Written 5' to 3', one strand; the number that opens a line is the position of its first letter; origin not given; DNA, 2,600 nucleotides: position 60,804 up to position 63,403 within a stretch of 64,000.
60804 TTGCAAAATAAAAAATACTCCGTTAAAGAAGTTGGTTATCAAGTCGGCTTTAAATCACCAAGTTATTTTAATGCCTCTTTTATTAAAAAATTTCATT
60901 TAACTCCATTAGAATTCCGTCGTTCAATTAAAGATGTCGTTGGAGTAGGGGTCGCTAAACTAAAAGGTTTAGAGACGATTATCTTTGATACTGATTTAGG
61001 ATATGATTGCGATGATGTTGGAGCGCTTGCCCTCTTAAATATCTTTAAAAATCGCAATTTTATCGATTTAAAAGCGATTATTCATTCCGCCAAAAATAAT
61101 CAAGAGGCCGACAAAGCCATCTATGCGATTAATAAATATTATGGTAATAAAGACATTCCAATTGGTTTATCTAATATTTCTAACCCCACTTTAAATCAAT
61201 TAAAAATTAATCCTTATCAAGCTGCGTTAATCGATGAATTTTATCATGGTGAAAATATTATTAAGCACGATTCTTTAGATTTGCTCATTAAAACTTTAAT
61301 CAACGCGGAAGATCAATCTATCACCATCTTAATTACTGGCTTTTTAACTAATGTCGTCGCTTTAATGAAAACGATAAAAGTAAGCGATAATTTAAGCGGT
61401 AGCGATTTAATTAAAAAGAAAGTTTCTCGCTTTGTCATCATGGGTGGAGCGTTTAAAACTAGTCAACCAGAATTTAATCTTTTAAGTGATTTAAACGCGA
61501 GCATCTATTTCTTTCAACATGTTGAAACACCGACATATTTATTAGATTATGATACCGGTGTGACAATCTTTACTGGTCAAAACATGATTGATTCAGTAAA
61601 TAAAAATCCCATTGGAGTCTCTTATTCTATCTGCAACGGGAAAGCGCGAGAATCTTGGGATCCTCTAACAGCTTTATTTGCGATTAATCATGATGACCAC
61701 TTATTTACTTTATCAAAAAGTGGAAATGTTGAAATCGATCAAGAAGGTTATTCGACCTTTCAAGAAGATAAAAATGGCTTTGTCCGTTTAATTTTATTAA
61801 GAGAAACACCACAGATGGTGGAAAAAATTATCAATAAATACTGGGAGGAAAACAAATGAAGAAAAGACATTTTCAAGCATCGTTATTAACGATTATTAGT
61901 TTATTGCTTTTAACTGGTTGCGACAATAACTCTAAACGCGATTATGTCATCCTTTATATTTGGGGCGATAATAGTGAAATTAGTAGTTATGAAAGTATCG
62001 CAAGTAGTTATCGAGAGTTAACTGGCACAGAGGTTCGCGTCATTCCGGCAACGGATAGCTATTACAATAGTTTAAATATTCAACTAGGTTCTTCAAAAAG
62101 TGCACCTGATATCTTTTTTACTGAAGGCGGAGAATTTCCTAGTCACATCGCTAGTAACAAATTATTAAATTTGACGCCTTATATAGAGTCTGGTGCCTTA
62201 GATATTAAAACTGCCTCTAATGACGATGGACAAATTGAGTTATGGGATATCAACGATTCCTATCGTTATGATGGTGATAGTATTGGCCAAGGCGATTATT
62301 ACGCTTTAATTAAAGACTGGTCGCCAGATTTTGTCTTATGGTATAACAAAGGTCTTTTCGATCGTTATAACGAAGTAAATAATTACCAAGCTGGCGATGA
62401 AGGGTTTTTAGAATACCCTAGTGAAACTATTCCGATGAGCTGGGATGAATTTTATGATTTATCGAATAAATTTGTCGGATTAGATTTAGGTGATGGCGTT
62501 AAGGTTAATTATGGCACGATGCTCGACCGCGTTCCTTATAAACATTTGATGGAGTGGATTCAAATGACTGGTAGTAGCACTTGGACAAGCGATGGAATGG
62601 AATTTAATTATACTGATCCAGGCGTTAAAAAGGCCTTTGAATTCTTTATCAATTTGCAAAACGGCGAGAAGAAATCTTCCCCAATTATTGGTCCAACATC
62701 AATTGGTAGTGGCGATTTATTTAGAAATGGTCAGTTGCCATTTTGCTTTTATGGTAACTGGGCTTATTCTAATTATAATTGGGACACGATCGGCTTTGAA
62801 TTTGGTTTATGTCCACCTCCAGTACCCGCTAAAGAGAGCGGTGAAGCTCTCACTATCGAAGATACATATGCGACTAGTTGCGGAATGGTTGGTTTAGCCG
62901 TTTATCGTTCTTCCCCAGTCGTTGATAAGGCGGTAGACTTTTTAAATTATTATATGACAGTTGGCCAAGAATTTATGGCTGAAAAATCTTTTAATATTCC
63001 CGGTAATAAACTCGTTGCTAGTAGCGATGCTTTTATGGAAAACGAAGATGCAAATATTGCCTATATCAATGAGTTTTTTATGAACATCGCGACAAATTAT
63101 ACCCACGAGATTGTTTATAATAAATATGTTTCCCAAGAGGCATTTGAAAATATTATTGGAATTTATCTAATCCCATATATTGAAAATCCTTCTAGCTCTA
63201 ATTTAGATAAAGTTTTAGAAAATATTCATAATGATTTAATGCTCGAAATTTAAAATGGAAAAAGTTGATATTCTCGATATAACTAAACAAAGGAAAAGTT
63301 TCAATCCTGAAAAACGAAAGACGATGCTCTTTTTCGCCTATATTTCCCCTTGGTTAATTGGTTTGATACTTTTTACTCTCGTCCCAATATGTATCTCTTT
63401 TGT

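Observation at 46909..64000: Glycan capture/utilisation-like locus made of mostly unassignable surface parts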

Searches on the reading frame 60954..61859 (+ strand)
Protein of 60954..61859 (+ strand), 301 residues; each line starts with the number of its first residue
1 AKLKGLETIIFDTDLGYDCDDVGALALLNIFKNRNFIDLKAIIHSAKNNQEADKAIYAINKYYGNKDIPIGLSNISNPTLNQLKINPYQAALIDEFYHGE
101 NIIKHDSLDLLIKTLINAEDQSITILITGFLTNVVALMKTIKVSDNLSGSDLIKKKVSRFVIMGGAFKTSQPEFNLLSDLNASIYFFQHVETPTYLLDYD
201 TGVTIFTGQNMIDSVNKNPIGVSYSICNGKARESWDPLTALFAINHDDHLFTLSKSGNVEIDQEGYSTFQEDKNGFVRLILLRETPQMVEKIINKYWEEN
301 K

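Call 31: search_solved_structures(query=window:60954-61859:+, max_evalue=0.01, show_alignments=3)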
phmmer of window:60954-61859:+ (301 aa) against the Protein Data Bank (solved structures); distinct sequences matched with E-value up to 0.01: 0.

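Call 66: search_solved_structures(query=A6, max_evalue=0.01, show_alignments=2)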
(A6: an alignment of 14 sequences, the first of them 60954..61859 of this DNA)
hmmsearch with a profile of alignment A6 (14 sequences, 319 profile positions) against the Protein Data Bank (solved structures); distinct sequences matched with E-value up to 0.01: 32.
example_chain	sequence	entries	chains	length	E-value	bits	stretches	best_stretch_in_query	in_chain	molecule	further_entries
8qnd_A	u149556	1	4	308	2.3e-14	56.3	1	12-282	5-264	Inosine-uridine nucleoside N-ribohydrolase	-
3b9x_A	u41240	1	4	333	1.9e-13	53.3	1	13-236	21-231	Pyrimidine-specific ribonucleoside hydrolase rihB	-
3mkm_A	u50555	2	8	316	2.2e-13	53.1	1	14-236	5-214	Putative uncharacterized protein YeiK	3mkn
1q8f_A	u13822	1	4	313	3.7e-13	52.4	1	15-236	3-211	Pyrimidine nucleoside hydrolase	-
1mas_A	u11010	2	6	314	4.7e-13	52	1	16-214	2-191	INOSINE-URIDINE NUCLEOSIDE N-RIBOHYDROLASE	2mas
8ctm_A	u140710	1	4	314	1.8e-12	50.1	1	15-214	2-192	Inosine-uridine preferring nucleoside hydrolase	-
1ezr_A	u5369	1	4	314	2.6e-12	49.6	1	15-213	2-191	NUCLEOSIDE HYDROLASE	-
5tsq_A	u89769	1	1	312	4.3e-12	48.9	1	16-216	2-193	IUnH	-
1yoe_A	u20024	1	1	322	1.1e-11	47.5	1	15-220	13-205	Hypothetical protein ybeK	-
3g5i_A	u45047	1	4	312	1.7e-11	46.9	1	17-220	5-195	Pyrimidine-specific ribonucleoside hydrolase rihA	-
4kpn_A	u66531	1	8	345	2.4e-11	46.4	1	14-282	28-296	Nucleoside N-ribohydrolase 1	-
3fz0_A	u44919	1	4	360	1e-10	44.3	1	15-220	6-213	Nucleoside hydrolase, putative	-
6ba0_A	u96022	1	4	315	7.5e-09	38.2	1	14-215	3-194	Cytidine/uridine-specific hydrolase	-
6zk1_A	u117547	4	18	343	7.6e-09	38.2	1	12-230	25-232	Pyrimidine-specific ribonucleoside hydrolase rihA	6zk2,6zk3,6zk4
5mj7_A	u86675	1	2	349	1.6e-08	37.1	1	15-217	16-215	Uncharacterized protein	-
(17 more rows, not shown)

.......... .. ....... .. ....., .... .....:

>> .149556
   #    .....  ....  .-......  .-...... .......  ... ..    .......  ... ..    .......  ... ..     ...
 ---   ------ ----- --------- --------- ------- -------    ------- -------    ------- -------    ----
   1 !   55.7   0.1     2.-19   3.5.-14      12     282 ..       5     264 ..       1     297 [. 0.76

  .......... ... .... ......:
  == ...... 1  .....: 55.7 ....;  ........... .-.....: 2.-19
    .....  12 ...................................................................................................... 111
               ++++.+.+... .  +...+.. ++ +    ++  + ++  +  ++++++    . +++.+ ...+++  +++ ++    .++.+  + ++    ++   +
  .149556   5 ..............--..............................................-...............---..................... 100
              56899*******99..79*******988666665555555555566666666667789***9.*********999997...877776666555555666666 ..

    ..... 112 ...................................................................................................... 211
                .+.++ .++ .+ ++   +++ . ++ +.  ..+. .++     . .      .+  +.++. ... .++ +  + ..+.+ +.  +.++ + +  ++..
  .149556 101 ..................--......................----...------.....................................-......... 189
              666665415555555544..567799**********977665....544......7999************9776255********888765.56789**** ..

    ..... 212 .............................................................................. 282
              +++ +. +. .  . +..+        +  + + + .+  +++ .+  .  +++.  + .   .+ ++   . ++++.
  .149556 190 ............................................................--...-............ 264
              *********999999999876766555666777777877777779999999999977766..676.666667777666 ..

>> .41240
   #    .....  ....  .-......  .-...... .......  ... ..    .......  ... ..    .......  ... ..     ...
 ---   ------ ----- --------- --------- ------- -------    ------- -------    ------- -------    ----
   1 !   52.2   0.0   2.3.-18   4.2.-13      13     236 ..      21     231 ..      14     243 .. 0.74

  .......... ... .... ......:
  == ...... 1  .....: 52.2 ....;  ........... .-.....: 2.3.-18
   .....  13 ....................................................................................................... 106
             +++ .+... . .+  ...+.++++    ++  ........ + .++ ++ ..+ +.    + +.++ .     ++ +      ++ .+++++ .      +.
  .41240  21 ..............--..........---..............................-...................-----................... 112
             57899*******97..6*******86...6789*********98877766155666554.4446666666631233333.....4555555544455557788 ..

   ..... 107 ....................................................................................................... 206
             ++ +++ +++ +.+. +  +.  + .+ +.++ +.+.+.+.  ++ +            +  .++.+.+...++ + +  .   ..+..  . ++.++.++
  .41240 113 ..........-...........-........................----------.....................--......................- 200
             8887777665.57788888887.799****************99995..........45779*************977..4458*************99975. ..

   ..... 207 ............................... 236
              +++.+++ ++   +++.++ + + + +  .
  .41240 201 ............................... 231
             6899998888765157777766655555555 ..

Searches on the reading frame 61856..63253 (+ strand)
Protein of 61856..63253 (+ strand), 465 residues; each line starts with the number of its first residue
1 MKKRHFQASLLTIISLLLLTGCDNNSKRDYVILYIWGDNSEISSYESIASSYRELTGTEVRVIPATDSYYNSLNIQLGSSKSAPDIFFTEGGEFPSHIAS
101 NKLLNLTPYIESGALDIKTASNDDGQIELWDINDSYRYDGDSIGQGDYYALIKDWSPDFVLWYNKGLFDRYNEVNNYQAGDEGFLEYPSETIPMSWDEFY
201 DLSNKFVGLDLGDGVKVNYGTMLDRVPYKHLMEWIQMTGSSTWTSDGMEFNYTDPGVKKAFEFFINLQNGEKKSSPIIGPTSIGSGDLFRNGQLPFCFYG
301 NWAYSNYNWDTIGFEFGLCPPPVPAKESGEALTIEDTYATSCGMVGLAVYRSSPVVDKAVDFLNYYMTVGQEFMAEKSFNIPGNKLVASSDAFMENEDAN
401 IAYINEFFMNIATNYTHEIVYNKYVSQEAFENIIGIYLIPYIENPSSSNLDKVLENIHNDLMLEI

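Call 5: search_protein_families(library=pfam, proteins=[window:61856-63253:+], max_evalue=0.1)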
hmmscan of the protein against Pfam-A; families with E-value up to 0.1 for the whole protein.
window:61856-63253:+ (465 aa): 2 families
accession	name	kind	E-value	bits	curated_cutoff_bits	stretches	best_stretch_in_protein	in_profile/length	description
PF13416.11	SBP_bac_8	-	1.5e-18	68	27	1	49-397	3-275/279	Bacterial extracellular solute-binding protein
PF01547.30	SBP_bac_1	-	2.3e-16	61.1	26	1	48-368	13-302/307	Bacterial extracellular solute-binding protein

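Call 6: search_protein_families(library=ncbifam, proteins=[window:61856-63253:+], max_evalue=0.01)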
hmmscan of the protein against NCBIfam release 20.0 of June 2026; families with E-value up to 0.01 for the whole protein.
window:61856-63253:+ (465 aa): 0 families

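Call 33: find_encoding_contigs(protein=window:61856-63253:+, flank=10000, max_places=4)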
Protein window:61856-63253:+ (465 aa): 2 contigs read that carry it; 2 places shown.
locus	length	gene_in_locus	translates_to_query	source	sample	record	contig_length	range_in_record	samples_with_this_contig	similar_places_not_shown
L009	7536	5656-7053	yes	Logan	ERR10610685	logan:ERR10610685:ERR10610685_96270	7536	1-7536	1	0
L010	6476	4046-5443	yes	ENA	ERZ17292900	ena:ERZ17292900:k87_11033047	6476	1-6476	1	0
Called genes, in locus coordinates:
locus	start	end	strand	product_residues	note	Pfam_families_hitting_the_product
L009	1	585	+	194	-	?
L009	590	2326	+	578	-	PF16349:DUF4978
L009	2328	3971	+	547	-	PF16349:DUF4978 (weak)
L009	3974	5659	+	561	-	PF00165:HTH_AraC (faint), PF12833:HTH_18, PF01156:IU_nuc_hydro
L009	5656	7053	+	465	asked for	PF01547:SBP_bac_1, PF13416:SBP_bac_8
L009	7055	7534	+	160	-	?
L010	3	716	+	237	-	?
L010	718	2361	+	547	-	PF16349:DUF4978 (weak)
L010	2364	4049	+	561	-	PF00165:HTH_AraC (faint), PF12833:HTH_18, PF01156:IU_nuc_hydro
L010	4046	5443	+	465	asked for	PF01547:SBP_bac_1, PF13416:SBP_bac_8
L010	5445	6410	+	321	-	PF00528:BPD_transp_1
